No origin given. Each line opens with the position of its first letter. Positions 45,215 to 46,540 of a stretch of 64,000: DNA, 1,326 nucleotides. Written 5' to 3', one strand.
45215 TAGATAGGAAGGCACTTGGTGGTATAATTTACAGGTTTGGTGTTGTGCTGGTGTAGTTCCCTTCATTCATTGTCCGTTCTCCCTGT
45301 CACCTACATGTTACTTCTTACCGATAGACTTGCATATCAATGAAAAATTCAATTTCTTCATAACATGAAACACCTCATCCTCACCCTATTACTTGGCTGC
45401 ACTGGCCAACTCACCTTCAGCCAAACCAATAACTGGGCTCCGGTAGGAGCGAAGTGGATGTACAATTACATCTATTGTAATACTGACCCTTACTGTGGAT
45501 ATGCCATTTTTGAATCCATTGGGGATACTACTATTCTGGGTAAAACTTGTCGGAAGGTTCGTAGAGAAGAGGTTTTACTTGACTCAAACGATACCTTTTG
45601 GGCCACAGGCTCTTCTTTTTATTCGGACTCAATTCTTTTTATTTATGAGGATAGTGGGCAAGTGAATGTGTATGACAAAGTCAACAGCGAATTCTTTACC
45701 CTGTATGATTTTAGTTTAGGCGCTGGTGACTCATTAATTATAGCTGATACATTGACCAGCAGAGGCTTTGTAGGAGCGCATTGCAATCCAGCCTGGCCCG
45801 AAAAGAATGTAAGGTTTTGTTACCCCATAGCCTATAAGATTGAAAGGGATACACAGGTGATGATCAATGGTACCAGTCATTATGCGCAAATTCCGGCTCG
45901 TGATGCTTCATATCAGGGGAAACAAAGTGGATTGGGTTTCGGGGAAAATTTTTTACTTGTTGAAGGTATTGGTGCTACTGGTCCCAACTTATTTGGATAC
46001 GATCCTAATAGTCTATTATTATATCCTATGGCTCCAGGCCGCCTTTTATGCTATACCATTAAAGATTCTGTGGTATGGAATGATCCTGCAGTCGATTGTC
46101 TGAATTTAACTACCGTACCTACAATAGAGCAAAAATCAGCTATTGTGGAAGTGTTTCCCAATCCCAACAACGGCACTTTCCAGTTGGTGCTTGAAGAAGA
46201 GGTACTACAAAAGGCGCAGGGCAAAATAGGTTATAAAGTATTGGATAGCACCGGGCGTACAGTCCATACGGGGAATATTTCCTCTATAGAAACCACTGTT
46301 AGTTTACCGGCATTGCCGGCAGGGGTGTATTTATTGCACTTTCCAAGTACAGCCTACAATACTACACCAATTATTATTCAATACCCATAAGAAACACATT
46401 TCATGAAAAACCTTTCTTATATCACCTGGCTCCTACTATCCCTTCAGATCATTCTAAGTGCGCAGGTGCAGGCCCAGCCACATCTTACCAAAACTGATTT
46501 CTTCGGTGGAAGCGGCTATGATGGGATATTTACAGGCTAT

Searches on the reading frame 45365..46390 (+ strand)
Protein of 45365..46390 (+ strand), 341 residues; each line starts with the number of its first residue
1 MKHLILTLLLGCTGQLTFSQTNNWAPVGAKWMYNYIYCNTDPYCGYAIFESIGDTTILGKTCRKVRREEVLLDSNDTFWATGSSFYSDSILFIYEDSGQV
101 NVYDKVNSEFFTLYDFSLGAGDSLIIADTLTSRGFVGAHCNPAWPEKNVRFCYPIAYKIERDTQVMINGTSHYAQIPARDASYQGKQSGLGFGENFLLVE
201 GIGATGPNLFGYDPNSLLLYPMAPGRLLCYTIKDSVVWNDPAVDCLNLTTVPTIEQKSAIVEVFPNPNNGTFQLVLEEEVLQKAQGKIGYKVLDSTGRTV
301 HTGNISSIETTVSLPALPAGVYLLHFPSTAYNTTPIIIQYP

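Call 44: search_protein_families(library=pfam, proteins=[window:45365-46390:+], max_evalue=0.001)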
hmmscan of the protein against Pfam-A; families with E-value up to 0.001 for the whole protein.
window:45365-46390:+ (341 aa): 1 family
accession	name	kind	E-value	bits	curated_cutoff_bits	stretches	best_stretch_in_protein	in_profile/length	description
PF18962.6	Por_Secre_tail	-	2.9e-08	34.3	27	1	263-333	1-69/75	Secretion system C-terminal sorting domain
